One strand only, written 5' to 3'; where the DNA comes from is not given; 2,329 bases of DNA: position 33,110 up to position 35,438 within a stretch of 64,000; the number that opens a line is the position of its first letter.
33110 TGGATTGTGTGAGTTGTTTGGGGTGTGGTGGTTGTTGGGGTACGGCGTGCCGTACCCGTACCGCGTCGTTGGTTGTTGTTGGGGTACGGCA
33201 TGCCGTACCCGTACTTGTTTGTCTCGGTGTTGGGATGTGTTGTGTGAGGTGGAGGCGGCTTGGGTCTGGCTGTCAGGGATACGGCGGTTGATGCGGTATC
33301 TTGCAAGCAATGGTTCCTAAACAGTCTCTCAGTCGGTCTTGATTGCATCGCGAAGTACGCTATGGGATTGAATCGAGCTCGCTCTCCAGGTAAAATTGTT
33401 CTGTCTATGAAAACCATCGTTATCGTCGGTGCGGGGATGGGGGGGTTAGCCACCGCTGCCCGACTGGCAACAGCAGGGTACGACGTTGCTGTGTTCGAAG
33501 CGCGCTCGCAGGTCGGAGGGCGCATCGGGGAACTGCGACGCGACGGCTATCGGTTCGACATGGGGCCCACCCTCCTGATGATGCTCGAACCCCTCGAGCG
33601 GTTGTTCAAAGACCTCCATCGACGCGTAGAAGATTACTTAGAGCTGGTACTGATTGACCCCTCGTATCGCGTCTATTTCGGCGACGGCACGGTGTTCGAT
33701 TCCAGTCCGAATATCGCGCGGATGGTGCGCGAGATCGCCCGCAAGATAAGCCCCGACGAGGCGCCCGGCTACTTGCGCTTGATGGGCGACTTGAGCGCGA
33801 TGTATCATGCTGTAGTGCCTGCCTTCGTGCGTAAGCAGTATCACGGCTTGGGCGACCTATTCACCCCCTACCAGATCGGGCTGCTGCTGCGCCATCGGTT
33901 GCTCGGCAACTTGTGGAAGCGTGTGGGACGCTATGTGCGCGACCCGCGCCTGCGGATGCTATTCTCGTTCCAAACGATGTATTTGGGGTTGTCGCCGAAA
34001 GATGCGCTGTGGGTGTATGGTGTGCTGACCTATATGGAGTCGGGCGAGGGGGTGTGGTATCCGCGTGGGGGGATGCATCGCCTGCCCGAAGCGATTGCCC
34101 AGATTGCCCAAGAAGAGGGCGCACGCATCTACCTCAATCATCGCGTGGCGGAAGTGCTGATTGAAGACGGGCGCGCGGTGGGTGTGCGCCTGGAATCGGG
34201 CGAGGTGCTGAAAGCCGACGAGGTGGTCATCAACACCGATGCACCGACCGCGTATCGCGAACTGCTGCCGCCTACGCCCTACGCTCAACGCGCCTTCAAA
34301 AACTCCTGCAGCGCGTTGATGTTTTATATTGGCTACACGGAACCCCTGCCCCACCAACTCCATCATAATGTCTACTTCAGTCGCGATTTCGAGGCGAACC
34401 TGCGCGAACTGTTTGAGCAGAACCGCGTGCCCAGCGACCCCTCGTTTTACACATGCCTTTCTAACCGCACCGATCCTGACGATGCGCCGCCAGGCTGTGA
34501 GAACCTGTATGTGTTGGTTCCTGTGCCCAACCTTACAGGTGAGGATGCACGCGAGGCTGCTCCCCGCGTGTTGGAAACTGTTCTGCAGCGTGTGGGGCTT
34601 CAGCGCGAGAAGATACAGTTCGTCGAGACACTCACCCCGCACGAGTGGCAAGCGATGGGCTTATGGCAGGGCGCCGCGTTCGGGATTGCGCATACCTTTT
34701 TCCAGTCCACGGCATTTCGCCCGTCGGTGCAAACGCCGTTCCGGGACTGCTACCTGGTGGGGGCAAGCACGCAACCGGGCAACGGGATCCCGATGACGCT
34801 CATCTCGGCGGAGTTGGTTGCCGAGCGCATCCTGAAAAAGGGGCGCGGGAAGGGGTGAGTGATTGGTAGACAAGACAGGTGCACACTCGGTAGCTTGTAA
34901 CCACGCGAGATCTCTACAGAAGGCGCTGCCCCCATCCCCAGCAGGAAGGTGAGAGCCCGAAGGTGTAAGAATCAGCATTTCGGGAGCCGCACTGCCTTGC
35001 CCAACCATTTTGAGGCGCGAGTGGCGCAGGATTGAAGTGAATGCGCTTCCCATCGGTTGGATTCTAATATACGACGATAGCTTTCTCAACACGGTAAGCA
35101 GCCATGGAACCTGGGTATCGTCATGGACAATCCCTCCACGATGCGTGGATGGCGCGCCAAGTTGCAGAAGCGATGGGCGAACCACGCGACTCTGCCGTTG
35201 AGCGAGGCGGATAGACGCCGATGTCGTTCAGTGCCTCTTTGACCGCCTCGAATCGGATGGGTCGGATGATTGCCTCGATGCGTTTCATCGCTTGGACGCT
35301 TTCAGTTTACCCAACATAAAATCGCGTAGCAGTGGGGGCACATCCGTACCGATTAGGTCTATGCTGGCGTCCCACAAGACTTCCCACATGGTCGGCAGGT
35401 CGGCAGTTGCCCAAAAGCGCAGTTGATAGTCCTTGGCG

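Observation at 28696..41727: Near-perfect 6,516-bp tandem duplication with breakpoints inside glnB and an MNT-HEPN gene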

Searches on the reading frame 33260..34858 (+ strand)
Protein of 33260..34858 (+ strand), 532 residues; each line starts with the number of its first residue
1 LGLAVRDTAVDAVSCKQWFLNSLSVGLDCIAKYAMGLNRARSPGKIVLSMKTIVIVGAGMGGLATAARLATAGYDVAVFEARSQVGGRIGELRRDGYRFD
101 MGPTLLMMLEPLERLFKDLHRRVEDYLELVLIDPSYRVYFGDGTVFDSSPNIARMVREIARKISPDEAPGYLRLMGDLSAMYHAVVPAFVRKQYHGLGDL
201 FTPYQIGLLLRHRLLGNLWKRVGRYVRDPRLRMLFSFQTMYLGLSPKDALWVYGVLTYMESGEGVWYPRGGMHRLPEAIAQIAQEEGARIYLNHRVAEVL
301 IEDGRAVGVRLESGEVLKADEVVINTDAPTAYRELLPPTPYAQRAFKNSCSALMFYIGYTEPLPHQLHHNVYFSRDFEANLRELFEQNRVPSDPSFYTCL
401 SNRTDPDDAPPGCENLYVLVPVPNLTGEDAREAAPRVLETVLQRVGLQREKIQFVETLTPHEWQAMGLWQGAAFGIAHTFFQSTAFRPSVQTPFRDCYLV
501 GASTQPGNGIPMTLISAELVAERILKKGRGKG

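Call 4: search_protein_families(library=pfam, proteins=[window:33260-34858:+])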
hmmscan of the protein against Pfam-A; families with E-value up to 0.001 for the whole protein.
window:33260-34858:+ (532 aa): 12 families
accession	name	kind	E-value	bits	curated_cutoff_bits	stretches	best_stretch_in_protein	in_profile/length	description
PF01593.30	Amino_oxidase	-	2.5e-46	159.3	19.8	1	60-525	1-443/443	Flavin containing amine oxidoreductase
PF13450.12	NAD_binding_8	-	1.9e-16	60.5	21.9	1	55-118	1-67/68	NAD(P)-binding Rossmann-like domain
PF01266.30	DAO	-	1.9e-15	57.7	27.9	2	53-96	2-49/353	FAD dependent oxidoreductase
PF00890.30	FAD_binding_2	-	1e-08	35.3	20.4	1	53-87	2-36/414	FAD binding domain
PF07992.20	Pyr_redox_2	-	2.4e-07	30.9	26.1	1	52-85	2-36/291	Pyridine nucleotide-disulphide oxidoreductase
PF03486.20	HI0933_like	-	6.5e-07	29.5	50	0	52-89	2-39/244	HI0933-like protein Rossmann domain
PF00996.24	GDI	-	1.4e-06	27.6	23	1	265-324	223-282/436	GDP dissociation inhibitor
PF12831.13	FAD_oxidored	-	2.3e-06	27.6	27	0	53-88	2-37/416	FAD dependent oxidoreductase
PF01946.23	Thi4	-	0.00016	21.4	26.2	1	52-90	19-58/235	Thi4 family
PF13454.12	NAD_binding_9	-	0.00027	21.4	21.8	0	54-88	1-39/155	FAD-NAD(P)-binding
PF01134.28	GIDA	-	0.00056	19.5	22.1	0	53-83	2-29/391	Glucose inhibited division protein A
PF00070.33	Pyr_redox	-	0.00065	20.6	22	0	53-86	2-35/82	Pyridine nucleotide-disulphide oxidoreductase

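Call 11: find_encoding_contigs(protein=window:33410-34858:+, flank=10000, max_places=10)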
Protein window:33410-34858:+ (482 aa): no gene with exactly this product is on record in the collection.

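Call 12: find_related_loci(query=window:33410-34858:+, collection=genome_contigs, flank=10000)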
Query window:33410-34858:+ (482 aa) in genome_contigs; peptide patterns used: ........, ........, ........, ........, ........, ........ (x = any residue, [..] = any of these).
490 stretches matched a pattern; 425 encode a relative of the query (tblastn E <= 1e-3); the best 80 are kept; 80 distinct loci.
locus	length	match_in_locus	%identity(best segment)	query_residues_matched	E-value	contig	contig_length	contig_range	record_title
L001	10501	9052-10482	94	1-477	0e+0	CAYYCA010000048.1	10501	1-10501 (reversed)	MAG TPA_asm: uncultured Fimbriimonadales bacterium isolate binchicken_co170_10 genome assembly, contig: NODE_1950_length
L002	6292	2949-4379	89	1-477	0e+0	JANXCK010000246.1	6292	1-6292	MAG: Fimbriimonadales bacterium isolate SKYB70 k141_123504, whole genome shotgun sequence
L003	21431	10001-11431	93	1-477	0e+0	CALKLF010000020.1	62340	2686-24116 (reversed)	MAG: uncultured Fimbriimonadales bacterium isolate R1_Bin_Bin_75_sub_1 genome assembly, contig: c_000001244882, whole ge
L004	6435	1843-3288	89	1-482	0e+0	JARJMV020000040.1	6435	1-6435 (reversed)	MAG: bacterium isolate MAG_7 k141_82903, whole genome shotgun sequence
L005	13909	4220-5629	92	13-482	0e+0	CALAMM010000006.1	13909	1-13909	MAG: uncultured Fimbriimonadales bacterium isolate R1_Bin_MAXBIN__078_1 genome assembly, contig: c_000002438809, whole g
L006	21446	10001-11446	88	1-482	0e+0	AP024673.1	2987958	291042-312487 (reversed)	MAG: Fimbriimonadales bacterium KatS3mg018 DNA, complete genome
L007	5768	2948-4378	89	1-477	0e+0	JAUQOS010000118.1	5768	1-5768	MAG: Armatimonadota bacterium isolate BF2.bins.106.201808 NODE_10334_length_5768_cov_57.008509, whole genome shotgun seq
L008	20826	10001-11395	91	13-477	0e+0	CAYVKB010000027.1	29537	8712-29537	MAG TPA_asm: uncultured Fimbriimonadales bacterium isolate binchicken_co40_70 genome assembly, contig: NODE_1060_length_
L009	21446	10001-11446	88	1-482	0e+0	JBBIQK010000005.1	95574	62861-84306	MAG: Armatimonadota bacterium isolate CYS170214_bin_324 NODE_178_length_95574_cov_107.974, whole genome shotgun sequence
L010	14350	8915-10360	90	1-482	0e+0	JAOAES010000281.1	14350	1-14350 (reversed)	MAG: Fimbriimonadales bacterium isolate SKW266 k141_1706132, whole genome shotgun sequence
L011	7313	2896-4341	89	1-482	0e+0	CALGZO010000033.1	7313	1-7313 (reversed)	MAG: uncultured Fimbriimonadales bacterium isolate R1_Bin_MAXBIN__010_1 genome assembly, contig: c_000000210221, whole g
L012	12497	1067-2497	87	4-479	0e+0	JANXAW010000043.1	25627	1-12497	MAG: Fimbriimonadales bacterium isolate SKYB14 k141_430291, whole genome shotgun sequence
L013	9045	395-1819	90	1-475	0e+0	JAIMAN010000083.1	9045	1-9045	MAG: Armatimonadota bacterium isolate HOT.MAX.079 NODE_6592_length_9045_cov_10.307872, whole genome shotgun sequence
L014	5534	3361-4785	94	1-475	0e+0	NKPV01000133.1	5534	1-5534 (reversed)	MAG: Armatimonadetes bacterium JP3_11 k99_9437, whole genome shotgun sequence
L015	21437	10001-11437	78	1-479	0e+0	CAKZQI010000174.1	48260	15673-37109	MAG TPA_asm: uncultured Armatimonadetes bacterium isolate SRR5214706_bin.128_CONCOCT_v1.1_MAG genome assembly, contig: E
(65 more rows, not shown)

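Call 52: search_protein_families(library=ncbifam, proteins=[window:33407-34858:+], max_evalue=0.01)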
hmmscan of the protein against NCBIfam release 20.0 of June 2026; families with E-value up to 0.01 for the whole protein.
window:33407-34858:+ (483 aa): 80 families (the best 25 are shown)
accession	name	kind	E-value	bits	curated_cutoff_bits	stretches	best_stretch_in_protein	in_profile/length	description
TIGR02734.1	crtI_fam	subfamily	2.2e-128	429.1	238.1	1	4-478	1-491/504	phytoene desaturase family protein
NF058655.1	CrtID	equivalog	4e-99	332.6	640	1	4-472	1-478/478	bifunctional phytoene desaturase/3,4-desaturase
NF045637.1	carotdesatCrtDProt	equivalog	1.1e-79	268.2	580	1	4-477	1-484/485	1-hydroxycarotenoid 3,4-desaturase CrtD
NF042421.1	hydcarot_desat_CrtD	equivalog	6e-65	219.6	500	1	1-476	1-484/487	1-hydroxycarotenoid 3,4-desaturase CrtD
TIGR02733.1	desat_CrtD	equivalog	7.8e-30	104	549.7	2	2-95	2-95/492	C-3',4' desaturase CrtD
TIGR02730.1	carot_isom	equivalog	3.2e-24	85.6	586.9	1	4-475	3-488/493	carotenoid isomerase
NF045689.1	BCarotKetCrtO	equivalog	2.8e-21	75.7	1000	2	203-287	222-307/563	beta-carotene ketolase CrtO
TIGR03467.1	HpnE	equivalog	1.1e-18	67.9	283.05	2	4-58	1-57/430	hydroxysqualene dehydroxylase HpnE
NF005560.0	PRK07233.1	equivalog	2.7e-18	66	252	2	3-51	2-50/435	hypothetical protein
NF005548.0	PRK07208.1-4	equivalog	1.4e-14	53.6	389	1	2-69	4-72/488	hypothetical protein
NF005547.0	PRK07208.1-3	equivalog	1.1e-13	50.8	380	2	2-53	5-56/465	hypothetical protein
TIGR02732.1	zeta_caro_desat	equivalog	9.4e-12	44.6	622.15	1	4-68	2-65/474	9,9'-di-cis-zeta-carotene desaturase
TIGR00562.1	proto_IX_ox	equivalog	1.1e-10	40.7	97.85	1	1-70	2-74/470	protoporphyrinogen oxidase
NF008845.0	PRK11883.1-5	equivalog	1.4e-10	40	560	1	2-71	5-81/468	protoporphyrinogen oxidase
NF005545.0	PRK07208.1-1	equivalog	2.7e-08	32.6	451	1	4-53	10-60/504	hypothetical protein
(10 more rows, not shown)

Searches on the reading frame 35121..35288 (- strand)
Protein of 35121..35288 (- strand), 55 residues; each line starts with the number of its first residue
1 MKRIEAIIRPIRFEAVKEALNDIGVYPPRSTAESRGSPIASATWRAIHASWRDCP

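Call 8: find_encoding_contigs(protein=window:35121-35288:-, flank=10000, max_places=10)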
Protein window:35121-35288:- (55 aa): no gene with exactly this product is on record in the collection.
